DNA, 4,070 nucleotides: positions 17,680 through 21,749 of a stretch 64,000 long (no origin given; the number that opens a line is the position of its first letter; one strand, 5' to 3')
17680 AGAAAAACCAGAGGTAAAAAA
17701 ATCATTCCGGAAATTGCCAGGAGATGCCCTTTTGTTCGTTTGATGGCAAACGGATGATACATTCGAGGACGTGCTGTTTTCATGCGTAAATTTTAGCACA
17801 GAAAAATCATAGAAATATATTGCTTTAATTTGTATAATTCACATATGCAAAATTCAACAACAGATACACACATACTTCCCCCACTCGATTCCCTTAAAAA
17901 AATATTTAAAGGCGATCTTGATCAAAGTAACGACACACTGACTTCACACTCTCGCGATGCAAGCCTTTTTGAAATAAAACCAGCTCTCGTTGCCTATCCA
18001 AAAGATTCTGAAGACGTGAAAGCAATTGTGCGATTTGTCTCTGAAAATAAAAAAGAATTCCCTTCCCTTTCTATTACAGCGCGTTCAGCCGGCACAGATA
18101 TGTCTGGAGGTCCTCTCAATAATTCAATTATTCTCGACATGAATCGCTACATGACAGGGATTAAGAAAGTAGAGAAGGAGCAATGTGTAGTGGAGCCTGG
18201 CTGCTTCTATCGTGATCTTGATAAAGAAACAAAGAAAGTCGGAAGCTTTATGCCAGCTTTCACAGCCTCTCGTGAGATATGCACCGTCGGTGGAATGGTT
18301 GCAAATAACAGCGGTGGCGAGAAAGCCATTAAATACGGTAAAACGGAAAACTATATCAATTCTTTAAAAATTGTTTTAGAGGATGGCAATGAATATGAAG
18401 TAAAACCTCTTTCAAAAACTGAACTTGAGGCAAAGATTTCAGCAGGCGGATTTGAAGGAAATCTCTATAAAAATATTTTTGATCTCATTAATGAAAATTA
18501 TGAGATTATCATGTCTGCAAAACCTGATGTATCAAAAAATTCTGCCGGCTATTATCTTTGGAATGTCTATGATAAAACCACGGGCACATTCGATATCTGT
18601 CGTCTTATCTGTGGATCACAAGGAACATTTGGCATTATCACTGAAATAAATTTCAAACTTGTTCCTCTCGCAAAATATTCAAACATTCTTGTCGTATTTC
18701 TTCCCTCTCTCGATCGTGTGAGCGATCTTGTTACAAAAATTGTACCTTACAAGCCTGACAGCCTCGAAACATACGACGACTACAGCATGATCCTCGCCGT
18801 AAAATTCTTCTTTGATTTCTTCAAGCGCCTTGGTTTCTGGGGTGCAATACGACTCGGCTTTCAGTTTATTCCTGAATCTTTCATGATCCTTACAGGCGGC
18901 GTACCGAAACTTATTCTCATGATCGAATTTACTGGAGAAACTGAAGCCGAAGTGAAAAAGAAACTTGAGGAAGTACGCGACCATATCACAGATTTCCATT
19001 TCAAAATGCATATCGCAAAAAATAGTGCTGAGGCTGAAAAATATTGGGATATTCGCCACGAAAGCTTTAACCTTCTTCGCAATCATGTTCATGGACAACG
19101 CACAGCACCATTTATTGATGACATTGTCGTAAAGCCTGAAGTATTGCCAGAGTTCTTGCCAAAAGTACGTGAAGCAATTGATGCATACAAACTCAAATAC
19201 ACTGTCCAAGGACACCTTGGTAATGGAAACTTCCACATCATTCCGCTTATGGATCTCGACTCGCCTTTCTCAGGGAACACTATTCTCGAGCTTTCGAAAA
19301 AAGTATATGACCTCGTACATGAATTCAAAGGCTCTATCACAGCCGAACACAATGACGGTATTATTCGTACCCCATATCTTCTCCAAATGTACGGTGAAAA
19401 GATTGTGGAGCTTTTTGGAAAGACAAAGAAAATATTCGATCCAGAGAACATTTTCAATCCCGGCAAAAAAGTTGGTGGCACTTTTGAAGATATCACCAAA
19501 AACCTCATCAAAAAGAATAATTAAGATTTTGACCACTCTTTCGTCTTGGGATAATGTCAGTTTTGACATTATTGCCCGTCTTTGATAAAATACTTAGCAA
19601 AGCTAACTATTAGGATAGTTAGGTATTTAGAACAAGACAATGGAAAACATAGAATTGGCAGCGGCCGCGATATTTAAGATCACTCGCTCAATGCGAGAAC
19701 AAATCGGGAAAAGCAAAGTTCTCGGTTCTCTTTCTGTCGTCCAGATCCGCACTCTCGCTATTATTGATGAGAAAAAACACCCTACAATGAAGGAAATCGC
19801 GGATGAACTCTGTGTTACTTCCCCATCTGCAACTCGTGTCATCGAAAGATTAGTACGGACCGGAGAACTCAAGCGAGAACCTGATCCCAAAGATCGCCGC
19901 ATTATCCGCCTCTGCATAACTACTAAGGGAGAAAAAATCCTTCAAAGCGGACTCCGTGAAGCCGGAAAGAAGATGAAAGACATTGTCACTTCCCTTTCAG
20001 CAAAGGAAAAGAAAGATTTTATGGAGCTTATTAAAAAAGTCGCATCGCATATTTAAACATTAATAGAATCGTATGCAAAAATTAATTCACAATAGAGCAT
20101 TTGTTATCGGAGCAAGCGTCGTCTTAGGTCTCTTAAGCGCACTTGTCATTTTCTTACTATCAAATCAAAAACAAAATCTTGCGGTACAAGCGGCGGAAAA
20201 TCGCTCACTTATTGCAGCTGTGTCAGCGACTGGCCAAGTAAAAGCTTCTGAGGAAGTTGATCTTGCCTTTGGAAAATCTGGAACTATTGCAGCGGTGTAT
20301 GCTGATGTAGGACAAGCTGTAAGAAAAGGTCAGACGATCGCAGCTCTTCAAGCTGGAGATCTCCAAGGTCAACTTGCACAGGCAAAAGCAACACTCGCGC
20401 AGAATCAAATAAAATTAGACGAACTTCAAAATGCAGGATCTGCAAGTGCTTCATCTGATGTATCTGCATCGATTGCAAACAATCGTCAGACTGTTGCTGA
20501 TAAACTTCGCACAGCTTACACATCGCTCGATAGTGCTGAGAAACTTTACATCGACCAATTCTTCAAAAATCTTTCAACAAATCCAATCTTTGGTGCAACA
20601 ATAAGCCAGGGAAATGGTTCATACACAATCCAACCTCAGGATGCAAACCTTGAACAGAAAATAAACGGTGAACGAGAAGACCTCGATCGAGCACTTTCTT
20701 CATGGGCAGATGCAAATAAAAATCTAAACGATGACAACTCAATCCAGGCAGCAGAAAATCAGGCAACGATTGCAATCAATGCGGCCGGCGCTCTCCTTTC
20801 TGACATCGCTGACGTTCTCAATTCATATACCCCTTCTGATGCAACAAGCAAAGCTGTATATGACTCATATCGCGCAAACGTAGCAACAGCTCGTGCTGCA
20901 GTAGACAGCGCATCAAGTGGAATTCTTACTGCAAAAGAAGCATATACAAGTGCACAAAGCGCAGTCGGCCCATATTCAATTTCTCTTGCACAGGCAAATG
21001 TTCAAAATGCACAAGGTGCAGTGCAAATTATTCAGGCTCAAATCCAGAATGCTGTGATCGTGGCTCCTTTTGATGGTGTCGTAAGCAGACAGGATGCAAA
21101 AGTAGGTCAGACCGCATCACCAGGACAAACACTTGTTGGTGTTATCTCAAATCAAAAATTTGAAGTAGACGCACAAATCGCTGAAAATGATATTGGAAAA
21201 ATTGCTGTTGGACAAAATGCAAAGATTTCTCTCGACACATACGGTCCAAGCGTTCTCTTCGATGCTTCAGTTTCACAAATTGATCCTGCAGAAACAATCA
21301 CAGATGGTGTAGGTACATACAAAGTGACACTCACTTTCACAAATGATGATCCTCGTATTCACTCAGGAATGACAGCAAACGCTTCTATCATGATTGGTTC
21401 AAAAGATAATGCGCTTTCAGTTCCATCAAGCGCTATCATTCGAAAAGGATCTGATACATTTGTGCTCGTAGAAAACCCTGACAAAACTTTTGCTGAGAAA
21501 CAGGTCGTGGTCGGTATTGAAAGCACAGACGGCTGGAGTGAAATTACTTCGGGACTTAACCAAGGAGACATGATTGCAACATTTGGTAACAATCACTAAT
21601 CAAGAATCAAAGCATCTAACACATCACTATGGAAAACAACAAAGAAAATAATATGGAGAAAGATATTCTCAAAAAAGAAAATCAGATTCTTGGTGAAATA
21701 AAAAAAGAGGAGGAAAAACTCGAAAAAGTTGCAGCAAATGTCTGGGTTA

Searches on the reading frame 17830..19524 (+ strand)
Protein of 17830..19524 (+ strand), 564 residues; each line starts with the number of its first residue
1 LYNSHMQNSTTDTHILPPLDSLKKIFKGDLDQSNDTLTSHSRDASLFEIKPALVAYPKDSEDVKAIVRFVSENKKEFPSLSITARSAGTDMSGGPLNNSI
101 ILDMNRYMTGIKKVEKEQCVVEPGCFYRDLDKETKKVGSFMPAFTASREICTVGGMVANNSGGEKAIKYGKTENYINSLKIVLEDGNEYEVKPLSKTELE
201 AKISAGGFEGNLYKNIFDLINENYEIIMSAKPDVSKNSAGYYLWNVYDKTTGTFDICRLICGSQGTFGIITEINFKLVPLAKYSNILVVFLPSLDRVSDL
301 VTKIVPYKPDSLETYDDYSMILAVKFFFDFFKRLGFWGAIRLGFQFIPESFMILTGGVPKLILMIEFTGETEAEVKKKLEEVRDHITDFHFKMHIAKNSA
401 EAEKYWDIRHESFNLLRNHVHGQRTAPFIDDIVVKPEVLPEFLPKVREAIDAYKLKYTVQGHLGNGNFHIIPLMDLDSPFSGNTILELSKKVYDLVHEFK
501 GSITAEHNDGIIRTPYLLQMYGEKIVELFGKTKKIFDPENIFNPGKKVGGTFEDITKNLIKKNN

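Call 88: search_protein_families(library=ncbifam, proteins=[window:17830-19524:+], max_evalue=1e-10)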
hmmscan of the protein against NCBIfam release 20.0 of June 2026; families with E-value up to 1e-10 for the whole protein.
window:17830-19524:+ (564 aa): 3 families
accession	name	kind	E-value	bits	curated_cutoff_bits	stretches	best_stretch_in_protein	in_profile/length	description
NF049975.1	2HglutDHaseYdiJ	equivalog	4.5e-87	292.8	1350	1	18-548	18-540/1018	D-2-hydroxyglutarate dehydrogenase YdiJ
TIGR00387.1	glcD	equivalog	1.6e-55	188.7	567.9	2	359-546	230-413/413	glycolate oxidase subunit GlcD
NF008408.0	PRK11230.1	equivalog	4.2e-38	131.1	897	2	361-548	289-472/499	glycolate oxidase subunit GlcD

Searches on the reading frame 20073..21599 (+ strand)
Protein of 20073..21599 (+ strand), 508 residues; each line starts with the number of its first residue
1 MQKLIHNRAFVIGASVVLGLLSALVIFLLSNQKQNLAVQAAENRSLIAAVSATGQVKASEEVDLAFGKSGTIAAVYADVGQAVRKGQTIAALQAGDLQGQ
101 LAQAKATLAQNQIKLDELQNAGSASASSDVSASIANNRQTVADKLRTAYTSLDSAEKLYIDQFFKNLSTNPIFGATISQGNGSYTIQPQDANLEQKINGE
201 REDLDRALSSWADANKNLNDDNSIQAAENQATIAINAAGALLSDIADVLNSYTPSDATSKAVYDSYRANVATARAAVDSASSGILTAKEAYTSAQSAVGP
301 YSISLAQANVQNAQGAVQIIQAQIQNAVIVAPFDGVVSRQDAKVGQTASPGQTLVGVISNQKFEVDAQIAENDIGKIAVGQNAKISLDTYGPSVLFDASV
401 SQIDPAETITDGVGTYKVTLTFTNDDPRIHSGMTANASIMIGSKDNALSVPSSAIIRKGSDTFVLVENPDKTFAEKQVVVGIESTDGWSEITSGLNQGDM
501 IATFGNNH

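Call 88: search_protein_families(library=ncbifam, proteins=[window:20073-21599:+], max_evalue=1e-10)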
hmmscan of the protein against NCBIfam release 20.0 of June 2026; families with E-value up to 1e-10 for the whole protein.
window:20073-21599:+ (508 aa): 11 families
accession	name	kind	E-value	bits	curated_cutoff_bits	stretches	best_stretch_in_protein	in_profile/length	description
TIGR01730.1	RND_mfp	subfamily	4.4e-50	170.5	94.9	2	294-507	102-311/322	efflux RND transporter periplasmic adaptor subunit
TIGR00999.1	8a0102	subfamily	2.3e-28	99.1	319.3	1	300-505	64-266/271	CzcB/NccB family metal efflux transporter periplasmic adaptor subunit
TIGR00998.1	8a0101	subfamily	1.6e-26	93.1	390.8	1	269-407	147-285/334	EmrA/EmrK family multidrug efflux transporter periplasmic adaptor subunit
NF008589.1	PRK11556.1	equivalog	1.9e-16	60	391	1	303-505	169-375/392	MdtA/MuxA family multidrug efflux RND transporter periplasmic adaptor subunit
NF011715.0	PRK15136.1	equivalog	1.1e-15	57.2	563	1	266-404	156-293/390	multidrug efflux MFS transporter periplasmic adaptor subunit EmrA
NF008606.0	PRK11578.1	equivalog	3.2e-15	56.1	342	0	295-501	152-360/371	macrolide transporter subunit MacA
TIGR01843.1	type_I_hlyD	subfamily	1.1e-14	54.3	208.65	1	48-444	29-401/422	HlyD family type I secretion periplasmic adaptor subunit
NF002939.0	PRK03598.1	equivalog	2.7e-14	53.1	393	0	268-390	146-268/332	secretion protein HlyD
NF038010.1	ABC_adapt_DarC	equivalog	4.3e-14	52.1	450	1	307-507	211-406/417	darobactin export ABC transporter periplasmic adaptor subunit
TIGR02971.1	heterocyst_DevB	subfamily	6.3e-14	52.1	129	1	231-386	104-263/327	ABC exporter membrane fusion protein, DevB family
NF007785.0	PRK10476.1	equivalog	1.7e-12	46.8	376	0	179-386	72-268/347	multidrug transporter subunit MdtN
